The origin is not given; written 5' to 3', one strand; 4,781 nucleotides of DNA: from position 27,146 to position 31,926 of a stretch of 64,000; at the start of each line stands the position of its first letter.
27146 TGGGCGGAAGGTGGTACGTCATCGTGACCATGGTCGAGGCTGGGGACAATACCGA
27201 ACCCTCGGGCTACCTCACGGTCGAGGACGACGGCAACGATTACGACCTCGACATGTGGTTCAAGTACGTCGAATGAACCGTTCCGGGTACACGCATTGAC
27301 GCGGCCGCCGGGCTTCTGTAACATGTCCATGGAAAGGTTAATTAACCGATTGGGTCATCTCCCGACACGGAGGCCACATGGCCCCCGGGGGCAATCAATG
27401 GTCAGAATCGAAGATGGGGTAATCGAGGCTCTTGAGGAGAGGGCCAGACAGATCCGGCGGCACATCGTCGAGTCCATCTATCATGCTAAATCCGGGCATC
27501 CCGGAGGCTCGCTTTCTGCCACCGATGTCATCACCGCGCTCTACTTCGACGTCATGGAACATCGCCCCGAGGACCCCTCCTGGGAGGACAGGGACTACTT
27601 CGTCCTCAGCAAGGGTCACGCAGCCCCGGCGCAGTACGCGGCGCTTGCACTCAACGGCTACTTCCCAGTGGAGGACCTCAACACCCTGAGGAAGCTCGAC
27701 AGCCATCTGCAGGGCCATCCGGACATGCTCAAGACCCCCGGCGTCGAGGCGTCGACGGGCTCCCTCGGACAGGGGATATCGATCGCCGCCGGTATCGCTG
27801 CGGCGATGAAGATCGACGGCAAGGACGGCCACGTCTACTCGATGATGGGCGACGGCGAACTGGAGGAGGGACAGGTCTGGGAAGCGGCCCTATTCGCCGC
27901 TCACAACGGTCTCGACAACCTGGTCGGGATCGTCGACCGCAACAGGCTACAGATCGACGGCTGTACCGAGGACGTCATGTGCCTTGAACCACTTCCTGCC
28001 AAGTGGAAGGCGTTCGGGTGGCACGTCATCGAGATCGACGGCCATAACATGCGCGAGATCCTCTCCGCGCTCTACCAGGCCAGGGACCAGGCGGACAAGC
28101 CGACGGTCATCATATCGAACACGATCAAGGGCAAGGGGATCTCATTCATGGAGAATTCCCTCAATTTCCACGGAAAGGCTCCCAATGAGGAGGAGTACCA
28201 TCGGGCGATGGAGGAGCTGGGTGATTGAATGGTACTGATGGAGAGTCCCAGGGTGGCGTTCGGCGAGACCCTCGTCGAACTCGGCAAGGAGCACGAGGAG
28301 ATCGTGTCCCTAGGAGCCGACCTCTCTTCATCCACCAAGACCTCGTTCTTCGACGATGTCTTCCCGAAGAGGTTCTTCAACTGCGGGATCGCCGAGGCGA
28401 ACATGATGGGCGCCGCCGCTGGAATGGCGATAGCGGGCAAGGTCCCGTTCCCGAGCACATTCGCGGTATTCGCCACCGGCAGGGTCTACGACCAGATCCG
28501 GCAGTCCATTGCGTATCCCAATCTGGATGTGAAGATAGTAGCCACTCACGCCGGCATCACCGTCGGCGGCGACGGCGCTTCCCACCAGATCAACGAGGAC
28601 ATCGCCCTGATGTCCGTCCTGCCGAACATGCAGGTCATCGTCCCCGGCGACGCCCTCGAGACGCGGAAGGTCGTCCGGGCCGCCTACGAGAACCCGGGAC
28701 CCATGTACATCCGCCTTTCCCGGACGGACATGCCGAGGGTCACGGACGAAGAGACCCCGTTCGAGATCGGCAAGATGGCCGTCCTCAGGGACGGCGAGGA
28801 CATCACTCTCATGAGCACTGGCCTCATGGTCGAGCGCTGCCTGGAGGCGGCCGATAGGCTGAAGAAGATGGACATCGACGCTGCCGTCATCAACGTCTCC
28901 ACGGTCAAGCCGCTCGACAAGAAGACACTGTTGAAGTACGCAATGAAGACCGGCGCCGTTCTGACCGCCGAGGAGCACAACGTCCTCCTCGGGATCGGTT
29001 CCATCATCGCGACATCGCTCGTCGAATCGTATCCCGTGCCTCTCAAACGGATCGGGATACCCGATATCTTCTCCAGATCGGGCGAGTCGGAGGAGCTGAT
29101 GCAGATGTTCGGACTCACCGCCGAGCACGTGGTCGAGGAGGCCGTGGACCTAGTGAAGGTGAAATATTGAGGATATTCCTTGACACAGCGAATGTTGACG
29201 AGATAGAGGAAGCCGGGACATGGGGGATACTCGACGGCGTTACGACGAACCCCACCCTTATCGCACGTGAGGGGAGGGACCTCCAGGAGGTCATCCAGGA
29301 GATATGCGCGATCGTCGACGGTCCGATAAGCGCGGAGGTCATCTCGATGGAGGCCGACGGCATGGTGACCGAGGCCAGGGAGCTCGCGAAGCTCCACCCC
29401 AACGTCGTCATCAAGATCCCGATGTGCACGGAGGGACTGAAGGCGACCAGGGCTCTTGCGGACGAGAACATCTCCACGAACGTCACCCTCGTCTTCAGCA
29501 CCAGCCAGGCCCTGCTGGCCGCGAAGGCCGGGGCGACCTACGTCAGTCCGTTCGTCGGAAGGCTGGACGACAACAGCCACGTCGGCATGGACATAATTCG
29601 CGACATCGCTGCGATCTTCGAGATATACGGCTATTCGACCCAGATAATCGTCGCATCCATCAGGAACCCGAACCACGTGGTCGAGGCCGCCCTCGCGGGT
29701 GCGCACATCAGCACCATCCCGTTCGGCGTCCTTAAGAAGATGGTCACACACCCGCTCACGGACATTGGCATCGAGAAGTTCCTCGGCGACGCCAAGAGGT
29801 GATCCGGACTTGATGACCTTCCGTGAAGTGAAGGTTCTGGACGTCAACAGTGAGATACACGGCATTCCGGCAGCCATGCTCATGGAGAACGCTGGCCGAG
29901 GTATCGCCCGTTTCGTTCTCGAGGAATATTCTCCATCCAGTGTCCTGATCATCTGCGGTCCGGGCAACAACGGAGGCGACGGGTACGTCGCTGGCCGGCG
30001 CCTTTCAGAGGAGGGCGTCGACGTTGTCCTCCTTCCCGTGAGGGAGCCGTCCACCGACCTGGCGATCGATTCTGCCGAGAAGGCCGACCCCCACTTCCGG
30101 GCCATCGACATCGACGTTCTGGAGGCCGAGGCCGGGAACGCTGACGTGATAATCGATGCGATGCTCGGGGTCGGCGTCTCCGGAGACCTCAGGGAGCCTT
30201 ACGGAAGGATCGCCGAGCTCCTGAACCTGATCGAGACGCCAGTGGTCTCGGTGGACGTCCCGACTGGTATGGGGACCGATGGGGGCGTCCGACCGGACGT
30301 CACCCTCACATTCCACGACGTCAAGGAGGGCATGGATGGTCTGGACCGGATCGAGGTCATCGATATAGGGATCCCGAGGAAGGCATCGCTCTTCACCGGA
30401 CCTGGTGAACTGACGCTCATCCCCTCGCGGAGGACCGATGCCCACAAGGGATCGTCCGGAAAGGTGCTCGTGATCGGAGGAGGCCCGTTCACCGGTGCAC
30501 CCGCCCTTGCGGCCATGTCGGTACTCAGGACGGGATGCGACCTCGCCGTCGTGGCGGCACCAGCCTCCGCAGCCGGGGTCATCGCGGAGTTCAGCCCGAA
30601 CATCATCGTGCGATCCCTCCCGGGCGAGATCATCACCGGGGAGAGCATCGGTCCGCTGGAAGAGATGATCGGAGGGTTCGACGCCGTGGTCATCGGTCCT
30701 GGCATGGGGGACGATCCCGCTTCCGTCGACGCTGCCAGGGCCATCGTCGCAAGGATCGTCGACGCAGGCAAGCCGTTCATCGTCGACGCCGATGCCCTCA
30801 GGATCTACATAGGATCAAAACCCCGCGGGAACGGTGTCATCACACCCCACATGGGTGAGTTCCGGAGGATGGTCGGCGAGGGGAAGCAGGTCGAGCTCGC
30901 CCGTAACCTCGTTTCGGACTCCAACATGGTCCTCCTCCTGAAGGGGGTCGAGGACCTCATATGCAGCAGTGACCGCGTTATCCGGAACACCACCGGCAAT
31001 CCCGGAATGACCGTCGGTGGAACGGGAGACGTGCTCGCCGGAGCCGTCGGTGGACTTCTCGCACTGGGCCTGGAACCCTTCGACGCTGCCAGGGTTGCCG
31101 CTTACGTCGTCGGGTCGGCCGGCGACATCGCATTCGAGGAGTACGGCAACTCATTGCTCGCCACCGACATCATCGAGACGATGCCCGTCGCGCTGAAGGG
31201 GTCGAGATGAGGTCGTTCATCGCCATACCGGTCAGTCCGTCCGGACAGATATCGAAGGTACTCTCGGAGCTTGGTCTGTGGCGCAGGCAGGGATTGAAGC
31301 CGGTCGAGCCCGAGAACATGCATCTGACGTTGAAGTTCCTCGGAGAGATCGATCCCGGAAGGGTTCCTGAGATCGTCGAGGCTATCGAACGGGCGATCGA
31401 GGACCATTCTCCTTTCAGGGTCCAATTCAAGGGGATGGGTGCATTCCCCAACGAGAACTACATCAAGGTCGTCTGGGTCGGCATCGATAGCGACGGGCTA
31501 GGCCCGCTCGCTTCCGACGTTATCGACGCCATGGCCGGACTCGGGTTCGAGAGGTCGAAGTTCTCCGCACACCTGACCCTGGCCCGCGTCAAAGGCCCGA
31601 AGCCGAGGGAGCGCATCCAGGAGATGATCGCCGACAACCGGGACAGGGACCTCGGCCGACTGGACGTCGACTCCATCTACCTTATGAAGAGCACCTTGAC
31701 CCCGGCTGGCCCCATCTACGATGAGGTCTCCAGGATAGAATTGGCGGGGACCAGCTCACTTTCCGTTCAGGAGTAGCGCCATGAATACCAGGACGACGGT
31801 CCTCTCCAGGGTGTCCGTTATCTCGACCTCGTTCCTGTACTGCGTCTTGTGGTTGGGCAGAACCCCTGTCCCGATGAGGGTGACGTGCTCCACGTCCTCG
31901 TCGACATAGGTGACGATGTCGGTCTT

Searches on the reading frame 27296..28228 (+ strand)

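Call 49: search_protein_families(library=pfam, max_evalue=0.00001, proteins=[window:27296-28228:+])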
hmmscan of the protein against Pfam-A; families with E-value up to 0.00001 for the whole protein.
window:27296-28228:+ (310 aa): 3 families
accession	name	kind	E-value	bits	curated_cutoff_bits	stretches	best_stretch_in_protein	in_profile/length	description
PF00456.26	Transketolase_N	-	9.5e-66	222.5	22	1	50-309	6-276/334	Transketolase, thiamine diphosphate binding domain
PF13292.11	DXP_synthase_N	-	5.7e-13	49.2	21.2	1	44-220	16-175/274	1-deoxy-D-xylulose-5-phosphate synthase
PF00676.26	E1_dh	-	8.9e-08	31.9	22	1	152-270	98-218/300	Dehydrogenase E1 component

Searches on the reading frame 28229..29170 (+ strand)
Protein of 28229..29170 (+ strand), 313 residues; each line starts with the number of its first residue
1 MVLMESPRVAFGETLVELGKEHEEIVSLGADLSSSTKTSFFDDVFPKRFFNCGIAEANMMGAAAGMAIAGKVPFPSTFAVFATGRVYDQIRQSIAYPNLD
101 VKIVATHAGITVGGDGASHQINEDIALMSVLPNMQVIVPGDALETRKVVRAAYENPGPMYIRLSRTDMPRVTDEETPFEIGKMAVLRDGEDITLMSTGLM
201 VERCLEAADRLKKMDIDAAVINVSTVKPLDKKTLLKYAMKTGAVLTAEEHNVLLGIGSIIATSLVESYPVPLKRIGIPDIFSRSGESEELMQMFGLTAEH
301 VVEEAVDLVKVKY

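Call 49: search_protein_families(library=pfam, max_evalue=0.00001, proteins=[window:28229-29170:+])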
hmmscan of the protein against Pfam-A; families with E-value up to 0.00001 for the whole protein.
window:28229-29170:+ (313 aa): 3 families
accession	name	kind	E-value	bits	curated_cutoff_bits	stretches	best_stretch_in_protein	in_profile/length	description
PF02779.29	Transket_pyr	-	1.3e-45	155.6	27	1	8-168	6-172/174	Transketolase, pyrimidine binding domain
PF02780.25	Transketolase_C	-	3.2e-33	114.7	25.9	1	181-301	1-124/124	Transketolase, C-terminal domain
PF22613.1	Transketolase_C_1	-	6.8e-06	26.7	27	0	189-297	11-113/113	Transketolase-like TK C-terminal domain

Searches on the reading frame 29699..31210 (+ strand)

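Call 50: search_protein_families(library=pfam, max_evalue=0.00001, proteins=[window:29699-31210:+])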
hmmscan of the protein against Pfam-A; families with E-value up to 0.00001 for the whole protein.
window:29699-31210:+ (503 aa): 2 families
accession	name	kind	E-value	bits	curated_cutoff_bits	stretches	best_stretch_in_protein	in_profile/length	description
PF01256.23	Carb_kinase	-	4.8e-49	167.5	27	1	256-496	1-241/242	NAD(P)H-hydrate dehydratase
PF03853.21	YjeF_N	-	8.7e-34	117.4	24.9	1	59-211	2-169/169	YjeF-related protein N-terminus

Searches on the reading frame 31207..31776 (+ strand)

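Call 50: search_protein_families(library=pfam, max_evalue=0.00001, proteins=[window:31207-31776:+])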
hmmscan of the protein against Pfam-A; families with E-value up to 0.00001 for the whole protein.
window:31207-31776:+ (189 aa): 3 families
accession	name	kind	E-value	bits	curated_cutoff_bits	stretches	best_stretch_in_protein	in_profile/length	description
PF02834.22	LigT_PEase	-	2.9e-28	98.3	23.3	2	8-90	4-87/87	LigT like Phosphoesterase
PF13563.12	2_5_RNA_ligase2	-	3.6e-17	63.2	27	1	25-162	12-148/152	2'-5' RNA ligase superfamily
PF10469.15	AKAP7_NLS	-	7.7e-08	32.9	24.4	1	33-178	38-207/208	AKAP7 2'5' RNA ligase-like domain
